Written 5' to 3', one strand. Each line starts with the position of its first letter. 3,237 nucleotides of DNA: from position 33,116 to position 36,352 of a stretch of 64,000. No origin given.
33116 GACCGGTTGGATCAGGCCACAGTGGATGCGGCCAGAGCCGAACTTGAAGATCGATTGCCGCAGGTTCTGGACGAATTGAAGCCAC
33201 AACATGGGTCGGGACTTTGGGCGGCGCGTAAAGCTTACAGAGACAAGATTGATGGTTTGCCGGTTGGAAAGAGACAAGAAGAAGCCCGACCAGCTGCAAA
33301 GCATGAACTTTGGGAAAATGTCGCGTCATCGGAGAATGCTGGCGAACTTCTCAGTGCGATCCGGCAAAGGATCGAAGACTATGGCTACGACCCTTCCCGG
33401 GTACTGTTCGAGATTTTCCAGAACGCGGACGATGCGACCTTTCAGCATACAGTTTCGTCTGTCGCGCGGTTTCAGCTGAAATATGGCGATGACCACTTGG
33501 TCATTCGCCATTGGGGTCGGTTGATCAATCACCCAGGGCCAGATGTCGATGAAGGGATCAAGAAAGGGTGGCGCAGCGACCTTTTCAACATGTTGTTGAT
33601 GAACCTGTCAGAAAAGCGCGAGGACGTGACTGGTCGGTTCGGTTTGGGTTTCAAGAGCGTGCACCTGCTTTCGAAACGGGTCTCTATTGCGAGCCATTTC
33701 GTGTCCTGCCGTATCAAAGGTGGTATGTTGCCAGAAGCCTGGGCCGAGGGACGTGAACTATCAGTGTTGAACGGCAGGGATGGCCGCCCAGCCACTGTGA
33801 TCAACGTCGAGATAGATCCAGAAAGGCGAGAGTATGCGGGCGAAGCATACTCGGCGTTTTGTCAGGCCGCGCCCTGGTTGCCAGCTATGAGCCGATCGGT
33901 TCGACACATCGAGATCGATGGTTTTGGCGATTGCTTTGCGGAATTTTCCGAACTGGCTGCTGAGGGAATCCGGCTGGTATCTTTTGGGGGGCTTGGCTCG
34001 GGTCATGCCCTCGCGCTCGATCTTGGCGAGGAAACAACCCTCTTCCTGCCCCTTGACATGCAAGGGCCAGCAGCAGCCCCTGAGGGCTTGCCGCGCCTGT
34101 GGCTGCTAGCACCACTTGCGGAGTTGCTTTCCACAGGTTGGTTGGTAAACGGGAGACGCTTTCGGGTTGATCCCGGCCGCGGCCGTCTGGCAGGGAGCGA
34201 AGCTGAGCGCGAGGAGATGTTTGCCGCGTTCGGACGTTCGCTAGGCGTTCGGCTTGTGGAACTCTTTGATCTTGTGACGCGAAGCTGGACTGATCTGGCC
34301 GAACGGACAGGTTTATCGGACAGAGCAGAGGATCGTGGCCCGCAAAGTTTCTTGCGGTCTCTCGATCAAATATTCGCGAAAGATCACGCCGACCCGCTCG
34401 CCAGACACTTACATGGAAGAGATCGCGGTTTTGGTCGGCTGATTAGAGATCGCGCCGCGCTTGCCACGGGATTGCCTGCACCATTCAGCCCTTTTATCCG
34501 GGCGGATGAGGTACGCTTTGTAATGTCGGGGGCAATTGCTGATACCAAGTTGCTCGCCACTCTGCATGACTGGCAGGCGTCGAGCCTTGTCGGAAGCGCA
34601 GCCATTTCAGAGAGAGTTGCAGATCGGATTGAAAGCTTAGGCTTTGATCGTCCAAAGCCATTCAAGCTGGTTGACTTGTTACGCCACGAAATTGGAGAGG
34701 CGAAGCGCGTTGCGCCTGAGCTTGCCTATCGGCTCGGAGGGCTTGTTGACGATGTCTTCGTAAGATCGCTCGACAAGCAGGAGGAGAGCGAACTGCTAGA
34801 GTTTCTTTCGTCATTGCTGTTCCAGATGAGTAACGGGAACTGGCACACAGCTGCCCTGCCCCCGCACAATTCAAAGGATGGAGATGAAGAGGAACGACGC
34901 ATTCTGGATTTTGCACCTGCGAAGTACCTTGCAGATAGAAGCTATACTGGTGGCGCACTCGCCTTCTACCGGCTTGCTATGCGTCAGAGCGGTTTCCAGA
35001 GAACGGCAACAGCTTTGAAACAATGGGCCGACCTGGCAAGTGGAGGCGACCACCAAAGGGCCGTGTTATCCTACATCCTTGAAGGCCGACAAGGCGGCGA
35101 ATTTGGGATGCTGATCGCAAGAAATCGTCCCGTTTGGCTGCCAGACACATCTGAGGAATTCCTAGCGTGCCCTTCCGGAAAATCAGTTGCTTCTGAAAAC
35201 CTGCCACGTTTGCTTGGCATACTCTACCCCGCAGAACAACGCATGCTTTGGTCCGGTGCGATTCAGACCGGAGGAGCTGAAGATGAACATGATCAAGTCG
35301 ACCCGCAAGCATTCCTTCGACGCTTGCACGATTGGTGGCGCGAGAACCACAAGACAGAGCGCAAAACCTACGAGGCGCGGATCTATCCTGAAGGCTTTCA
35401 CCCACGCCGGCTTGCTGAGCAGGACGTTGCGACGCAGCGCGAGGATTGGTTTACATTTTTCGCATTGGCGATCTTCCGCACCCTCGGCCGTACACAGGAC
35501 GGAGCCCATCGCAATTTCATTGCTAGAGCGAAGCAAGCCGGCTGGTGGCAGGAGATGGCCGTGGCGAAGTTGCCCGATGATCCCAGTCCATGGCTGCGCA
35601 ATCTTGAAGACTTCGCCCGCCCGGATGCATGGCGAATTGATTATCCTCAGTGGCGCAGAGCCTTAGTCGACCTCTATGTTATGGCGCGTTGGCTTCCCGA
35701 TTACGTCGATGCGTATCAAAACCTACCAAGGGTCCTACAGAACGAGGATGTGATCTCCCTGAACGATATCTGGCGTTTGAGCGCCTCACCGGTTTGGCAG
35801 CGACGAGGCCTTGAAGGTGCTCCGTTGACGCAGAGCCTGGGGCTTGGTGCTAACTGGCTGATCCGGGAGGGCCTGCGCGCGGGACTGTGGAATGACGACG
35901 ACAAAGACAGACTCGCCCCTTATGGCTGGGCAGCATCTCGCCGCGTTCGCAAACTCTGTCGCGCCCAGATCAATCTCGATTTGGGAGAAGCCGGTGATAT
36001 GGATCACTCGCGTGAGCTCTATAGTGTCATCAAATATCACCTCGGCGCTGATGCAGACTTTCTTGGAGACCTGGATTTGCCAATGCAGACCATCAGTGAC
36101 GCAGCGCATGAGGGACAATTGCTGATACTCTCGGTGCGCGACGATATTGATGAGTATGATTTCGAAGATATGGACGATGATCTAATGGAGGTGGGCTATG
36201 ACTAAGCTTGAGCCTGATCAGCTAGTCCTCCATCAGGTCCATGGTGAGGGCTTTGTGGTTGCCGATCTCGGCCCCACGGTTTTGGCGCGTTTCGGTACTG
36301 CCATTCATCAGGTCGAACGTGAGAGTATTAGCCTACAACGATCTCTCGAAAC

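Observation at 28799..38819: Giant double-sacsin (2x GHKL) protein translationally coupled to an SNF2 helicase: candidate undescribed two-gene defence system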

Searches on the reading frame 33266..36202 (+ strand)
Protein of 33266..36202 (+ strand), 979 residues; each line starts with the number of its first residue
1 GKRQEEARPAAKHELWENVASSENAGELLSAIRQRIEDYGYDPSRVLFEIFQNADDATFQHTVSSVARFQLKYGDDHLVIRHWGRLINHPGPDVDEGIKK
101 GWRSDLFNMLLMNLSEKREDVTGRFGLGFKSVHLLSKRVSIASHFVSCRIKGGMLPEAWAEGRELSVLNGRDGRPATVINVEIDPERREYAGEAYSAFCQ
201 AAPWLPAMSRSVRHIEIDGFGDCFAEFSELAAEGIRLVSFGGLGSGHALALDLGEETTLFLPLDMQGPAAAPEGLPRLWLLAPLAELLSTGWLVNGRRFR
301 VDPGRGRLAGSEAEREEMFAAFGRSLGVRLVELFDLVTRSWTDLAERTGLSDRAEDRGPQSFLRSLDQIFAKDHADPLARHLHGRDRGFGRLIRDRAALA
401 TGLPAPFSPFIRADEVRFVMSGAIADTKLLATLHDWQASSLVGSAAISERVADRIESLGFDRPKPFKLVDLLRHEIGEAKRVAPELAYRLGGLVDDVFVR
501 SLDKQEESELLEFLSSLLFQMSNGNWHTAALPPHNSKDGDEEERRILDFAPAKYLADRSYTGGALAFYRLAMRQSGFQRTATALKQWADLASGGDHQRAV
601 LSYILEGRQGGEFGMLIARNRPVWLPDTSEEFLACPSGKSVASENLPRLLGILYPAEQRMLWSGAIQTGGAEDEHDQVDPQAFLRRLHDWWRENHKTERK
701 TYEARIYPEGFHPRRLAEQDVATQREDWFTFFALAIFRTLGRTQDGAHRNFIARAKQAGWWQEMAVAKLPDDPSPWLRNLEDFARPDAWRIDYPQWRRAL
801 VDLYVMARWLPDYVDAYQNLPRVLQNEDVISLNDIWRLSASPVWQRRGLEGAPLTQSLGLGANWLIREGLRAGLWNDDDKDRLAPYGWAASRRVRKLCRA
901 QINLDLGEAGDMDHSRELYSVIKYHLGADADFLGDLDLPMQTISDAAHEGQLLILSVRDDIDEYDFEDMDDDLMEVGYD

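Call 46: search_solved_structures(query=A2, max_evalue=1)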
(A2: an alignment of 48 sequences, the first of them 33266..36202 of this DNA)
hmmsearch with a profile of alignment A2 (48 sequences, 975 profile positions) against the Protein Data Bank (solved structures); distinct sequences matched with E-value up to 1: 60.
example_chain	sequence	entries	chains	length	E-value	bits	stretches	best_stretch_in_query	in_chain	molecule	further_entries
5v47_A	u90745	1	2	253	0.0004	21.6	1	118-150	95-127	Lizard sacsin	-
5v44_A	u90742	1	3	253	0.0011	20.2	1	118-150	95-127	Sacsin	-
5v45_A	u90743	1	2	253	0.0012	20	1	118-150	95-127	Sacsin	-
5v46_A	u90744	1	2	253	0.0021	19.2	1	118-150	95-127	Sacsin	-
2ior_A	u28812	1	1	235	0.0023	19.1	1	117-191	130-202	Chaperone protein htpG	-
7c04_A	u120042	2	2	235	0.003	18.7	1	122-196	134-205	Heat shock protein 75 kDa, mitochondrial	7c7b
5f3k_A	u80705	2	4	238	0.0031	18.6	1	122-196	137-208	Heat shock protein 75 kDa, mitochondrial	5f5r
7u4c_A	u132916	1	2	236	0.0093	17.1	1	118-189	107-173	Chaperone protein HtpG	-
2yga_A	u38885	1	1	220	0.012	16.7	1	122-149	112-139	ATP-DEPENDENT MOLECULAR CHAPERONE HSP82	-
7u8u_A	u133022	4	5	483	0.016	16.3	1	122-195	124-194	Heat shock protein 75 kDa, mitochondrial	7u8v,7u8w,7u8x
5hph_A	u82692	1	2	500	0.017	16.2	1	122-195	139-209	Heat shock protein 75 kDa, mitochondrial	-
4z1f_A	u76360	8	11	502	0.017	16.2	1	122-195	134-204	Heat shock protein 75 kDa, mitochondrial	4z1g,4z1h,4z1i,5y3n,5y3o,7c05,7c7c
7ulk_A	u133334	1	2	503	0.017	16.2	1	122-195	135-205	Heat shock protein 75 kDa, mitochondrial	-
3o6o_A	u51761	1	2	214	0.018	16.2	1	123-149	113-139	Heat shock protein 83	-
8yjg_A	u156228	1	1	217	0.019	16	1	124-149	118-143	ATP-dependent molecular chaperone HSC82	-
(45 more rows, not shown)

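Call 57: predict_structure(alignment_id=A2)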
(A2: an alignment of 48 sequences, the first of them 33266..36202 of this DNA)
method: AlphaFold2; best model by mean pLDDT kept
length: 979 residues; sequences in the alignment: 48
mean_pLDDT: 87.6   pTM: 0.61
mean pLDDT of the five models: 87.6, 87.5, 86.7, 86.2, 85.8
residues with pLDDT >= 90: 599; 70-90: 309; 50-70: 24; < 50: 47
segments of 3 or more residues with pLDDT < 50: 114-125, 664-676, 959-979
pLDDT, mean of each block of 10 residues (from residue 1): 82 81 84 86 91 93 89 95 94 88 85 46 58 92 91 80 93 92 94 95 94 95 96 95 91 95 94 90 88 91 81 94 97 96 93 91 95 93 97 97 92 96 90 85 93 95 95 93 95 90 93 95 95 86 91 94 93 88 90 88 91 89 88 86 87 80 43 52 94 94 91 88 91 92 75 90 90 90 70 74 93 95 89 92 89 92 96 92 94 89 85 94 93 94 85 70 39 33
secondary structure, 60 per line:
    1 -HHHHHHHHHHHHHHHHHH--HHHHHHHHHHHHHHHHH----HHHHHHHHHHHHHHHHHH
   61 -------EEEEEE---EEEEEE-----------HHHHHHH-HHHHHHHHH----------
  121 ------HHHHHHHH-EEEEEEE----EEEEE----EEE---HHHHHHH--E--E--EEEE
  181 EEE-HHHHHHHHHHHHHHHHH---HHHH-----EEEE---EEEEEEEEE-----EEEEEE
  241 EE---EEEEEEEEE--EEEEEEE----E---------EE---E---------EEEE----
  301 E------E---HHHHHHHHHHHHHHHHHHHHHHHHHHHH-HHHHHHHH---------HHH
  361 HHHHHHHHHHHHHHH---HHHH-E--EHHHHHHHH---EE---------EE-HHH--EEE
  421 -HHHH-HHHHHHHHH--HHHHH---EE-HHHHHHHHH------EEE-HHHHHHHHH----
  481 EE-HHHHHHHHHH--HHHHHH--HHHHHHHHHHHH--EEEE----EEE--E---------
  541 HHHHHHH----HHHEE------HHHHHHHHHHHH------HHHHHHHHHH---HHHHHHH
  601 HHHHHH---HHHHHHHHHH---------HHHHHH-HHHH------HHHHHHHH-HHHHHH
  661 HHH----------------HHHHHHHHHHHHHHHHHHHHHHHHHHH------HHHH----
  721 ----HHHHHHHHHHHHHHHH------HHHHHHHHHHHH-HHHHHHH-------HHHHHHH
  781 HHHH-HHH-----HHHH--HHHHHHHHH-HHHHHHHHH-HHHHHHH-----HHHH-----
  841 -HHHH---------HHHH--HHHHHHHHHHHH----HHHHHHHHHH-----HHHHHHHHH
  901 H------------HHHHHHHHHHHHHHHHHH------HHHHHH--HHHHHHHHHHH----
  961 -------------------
elements in order (helices of 4 or more, strands of 3 or more residues): H2-19 H22-38 H43-60 E68-73 E77-82 H94-100 H102-110 H127-134 E136-142 E147-151 E156-158 H162-168 E177-183 H185-201 H205-208 E214-217 E221-229 E235-242 E246-254 E257-263 E293-296 H312-339 H341-348 H358-375 H379-382 H388-395 E418-420 H422-425 H427-435 H438-442 H449-457 E464-466 H468-476 H484-493 H496-501 H504-515 E518-521 E526-528 H541-547 H563-574 H581-590 H594-606 H610-619 H629-634 H636-639 H646-653 H655-663 H680-706 H713-716 H725-740 H747-758 H760-766 H774-784 H794-797 H800-808 H810-818 H820-826 H832-835 H842-845 H855-858 H861-872 H877-886 H892-901 H914-931 H938-943 H946-956

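Call 61: fold_search(model_id=the predicted structure, library=pdb)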
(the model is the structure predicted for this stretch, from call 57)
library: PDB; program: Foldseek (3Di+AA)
matches with E <= 10: 497; with E <= 0.001: 139
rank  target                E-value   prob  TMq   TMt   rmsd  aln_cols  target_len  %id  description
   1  7kcl_A                5.3e-08  1.00  0.23  0.34  10.8       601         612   12  Full-length human mitochondrial Hsp90 (TRAP1) in complex with SdhB in the presence of AMP-PNP (released 2021-10-13)
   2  6xlc_A                7.5e-08  1.00  0.24  0.35  15.2       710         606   12  Full-length Hsc82 bound to AMPPNP (released 2021-06-30)
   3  8eob_B                8.2e-08  1.00  0.28  0.40  14.4       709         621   11  Cryo-EM structure of human HSP90B in the closed state (released 2023-01-25)
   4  6xg6_B                1.0e-07  1.00  0.23  0.32  15.3       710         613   12  Full-length human mitochondrial Hsp90 (TRAP1) with ADP-BeF3 (released 2020-09-30)
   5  7kcl_B                1.4e-07  1.00  0.24  0.34  15.2       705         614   11  Full-length human mitochondrial Hsp90 (TRAP1) in complex with SdhB in the presence of AMP-PNP (released 2021-10-13)
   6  6xlg_A                1.4e-07  1.00  0.24  0.35  15.2       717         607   12  Full-length Hsc82 in complex with two Aha1 CTD in the presence of ATPgammaS (released 2021-06-30)
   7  6xlf_B                1.5e-07  1.00  0.25  0.37  16.0       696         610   12  Full-length Hsc82 in complex with Aha1 in the presence of AMP-PNP (released 2021-06-30)
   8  9kmr_A                1.6e-07  1.00  0.25  0.36  16.3       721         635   11  Human Hsp90-PINK1 complex (released 2025-10-15)
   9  6d14_A                2.1e-07  1.00  0.22  0.33  13.0       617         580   11  Zebrafish TRAP1 bound to AMPPNP and calcium in the asymmetric closed state (released 2018-04-25)
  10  6xlf_A                2.3e-07  1.00  0.24  0.35  15.5       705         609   12  Full-length Hsc82 in complex with Aha1 in the presence of AMP-PNP (released 2021-06-30)
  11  7exp_B                2.5e-07  1.00  0.27  0.39  13.8       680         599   10  Crystal structure of zebrafish TRAP1 with AMPPNP and MitoQ (released 2022-01-05)
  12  7exp_A                2.7e-07  1.00  0.22  0.32  14.4       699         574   11  Crystal structure of zebrafish TRAP1 with AMPPNP and MitoQ (released 2022-01-05)
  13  8eoa_A                2.9e-07  1.00  0.27  0.39  14.9       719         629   11  Cryo-EM structure of human HSP90B-AIPL1 complex (released 2023-01-25)
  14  8eob_A                3.1e-07  1.00  0.27  0.38  12.7       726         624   10  Cryo-EM structure of human HSP90B in the closed state (released 2023-01-25)
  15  5tth_A                3.1e-07  1.00  0.24  0.32  13.9       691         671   10  Heterodimeric SpyCatcher/SpyTag-fused zebrafish TRAP1 in ATP/ADP-hybrid state (released 2017-08-23)
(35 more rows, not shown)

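Call 88: search_dna_similar(query=window:33266-36202:+, collection=plasmids, mode=protein, max_evalue=1e-20, max_rows=25)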
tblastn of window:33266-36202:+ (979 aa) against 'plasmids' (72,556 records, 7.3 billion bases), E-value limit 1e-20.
Records with a match: 6; places in all: 7; records where one place covers at least 80% of the query: 3.
Best place of each record, by identity: <60% 6.
By first word of the organism name: Deinococcus 2; Trichormus 2; Sphingomonas 1; Haematobacter 1.
By predicted mobility (MOB-suite, as given by PLSDB): non-mobilizable 4; conjugative 2.
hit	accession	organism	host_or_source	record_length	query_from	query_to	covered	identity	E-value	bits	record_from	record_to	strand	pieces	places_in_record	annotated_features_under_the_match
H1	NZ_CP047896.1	Sphingomonas changnyeongensis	Single cell,Fresh water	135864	83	919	85%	30.7%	1e-67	285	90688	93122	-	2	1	hypothetical protein (x2)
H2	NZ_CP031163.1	Deinococcus wulumuqiensis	cell culture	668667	28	898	89%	28.6%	5e-56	220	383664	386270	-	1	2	hypothetical protein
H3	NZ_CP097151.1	Deinococcus sp. QL22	-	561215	28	920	91%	26.2%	2e-53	211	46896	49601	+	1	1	hypothetical protein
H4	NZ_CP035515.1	Haematobacter massiliensis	single cell,human skin swab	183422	12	555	56%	37.8%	1e-86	313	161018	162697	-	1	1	hypothetical protein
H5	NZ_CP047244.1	Trichormus variabilis 0441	cell culture,thermal spring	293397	17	156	14%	39.6%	3e-22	112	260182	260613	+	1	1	hypothetical protein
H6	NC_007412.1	Trichormus variabilis ATCC 29413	-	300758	17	156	14%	39.6%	3e-22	112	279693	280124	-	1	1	hypothetical protein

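Call 89: search_dna_similar(query=window:33266-36202:+, collection=phages, mode=protein, max_evalue=1e-10, max_rows=10)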
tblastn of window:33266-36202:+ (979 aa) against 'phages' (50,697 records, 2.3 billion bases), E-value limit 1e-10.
No match.

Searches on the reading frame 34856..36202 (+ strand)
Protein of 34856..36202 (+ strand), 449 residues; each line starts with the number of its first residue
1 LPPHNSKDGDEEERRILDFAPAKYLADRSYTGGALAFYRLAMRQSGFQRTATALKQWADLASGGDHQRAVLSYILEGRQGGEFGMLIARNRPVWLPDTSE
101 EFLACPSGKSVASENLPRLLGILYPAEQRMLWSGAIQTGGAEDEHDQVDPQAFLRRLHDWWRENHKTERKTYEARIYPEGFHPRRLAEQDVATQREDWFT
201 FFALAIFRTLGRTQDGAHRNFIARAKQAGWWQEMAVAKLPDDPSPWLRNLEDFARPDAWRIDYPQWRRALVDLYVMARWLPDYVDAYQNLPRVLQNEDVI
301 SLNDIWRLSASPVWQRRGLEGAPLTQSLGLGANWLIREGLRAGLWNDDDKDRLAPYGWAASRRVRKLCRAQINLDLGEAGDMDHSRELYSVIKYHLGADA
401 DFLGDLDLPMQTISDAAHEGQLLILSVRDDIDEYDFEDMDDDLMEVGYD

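Call 71: search_protein_families(library=pfam, alignment_id=A5, max_evalue=1)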
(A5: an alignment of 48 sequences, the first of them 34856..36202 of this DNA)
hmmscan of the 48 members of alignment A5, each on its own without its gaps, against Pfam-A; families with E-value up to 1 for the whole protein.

A. member 1, window:34856-36202:+ (449 aa): 0 families

B. families by the number of members that match (of 48 scanned): 18 families
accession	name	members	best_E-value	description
PF09720.15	Unstab_antitox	1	0.0036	Putative addiction module component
PF21079.2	GDH_HM2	1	0.011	Glutamate dehydrogenase, helical motif 2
PF19131.5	DUF5814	1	0.014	Family of unknown function (DUF5814)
PF02998.19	Lentiviral_Tat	1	0.022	Lentiviral Tat protein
PF15511.12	CENP-T_C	1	0.03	Centromere kinetochore component CENP-T histone fold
PF02828.21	L27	1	0.043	L27 domain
PF18625.7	EspB_PE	1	0.09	ESX-1 secreted protein B PE domain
PF11838.14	ERAP1_C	1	0.11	ERAP1-like C-terminal domain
PF25618.1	PhiKZ_gp91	1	0.12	Bacteriophage PhiKZ vertex-binding protein gp91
PF03448.22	MgtE_N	1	0.12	MgtE intracellular N domain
PF01402.27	RHH_1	1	0.14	Ribbon-helix-helix protein, copG family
PF07776.21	zf-AD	1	0.15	Zinc-finger associated domain (zf-AD)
PF07912.19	ERp29_N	1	0.17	ERp29, N-terminal domain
PF16902.11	FokI_D3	1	0.17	FokI, D3 domain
PF08439.15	Peptidase_M3_N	1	0.28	Oligopeptidase F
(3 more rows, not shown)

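Call 95: search_protein_representatives(alignment_id=A5)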
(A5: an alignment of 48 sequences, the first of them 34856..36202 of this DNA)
Query: 48 sequences, 438 profile positions. Proteins with E-value up to 0.001 (for the whole library): 1125; up to 1e-10: 987; up to 1e-30: 747. The best 150 are listed.
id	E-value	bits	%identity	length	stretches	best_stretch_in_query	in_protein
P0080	8.3e-166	568.4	-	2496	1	4-434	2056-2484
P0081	1.9e-156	537.6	-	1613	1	3-416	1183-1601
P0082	1.1e-155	535.0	-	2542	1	7-433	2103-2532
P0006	1.2e-155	535.0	-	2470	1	3-430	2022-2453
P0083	1.0e-153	528.6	-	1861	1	4-428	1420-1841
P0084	2.2e-153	527.5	-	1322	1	10-431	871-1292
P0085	4.0e-153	526.6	-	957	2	123-434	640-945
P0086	8.1e-153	525.6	-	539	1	5-430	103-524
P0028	1.9e-152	524.4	-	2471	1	3-435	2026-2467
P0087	1.8e-151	521.2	-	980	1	7-424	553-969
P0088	3.0e-151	520.5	-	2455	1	8-428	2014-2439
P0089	1.1e-149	515.2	-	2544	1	9-431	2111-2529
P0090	1.2e-149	515.2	-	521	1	3-414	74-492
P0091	4.3e-149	513.4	-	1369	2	138-431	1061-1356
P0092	8.0e-149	512.5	-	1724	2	138-436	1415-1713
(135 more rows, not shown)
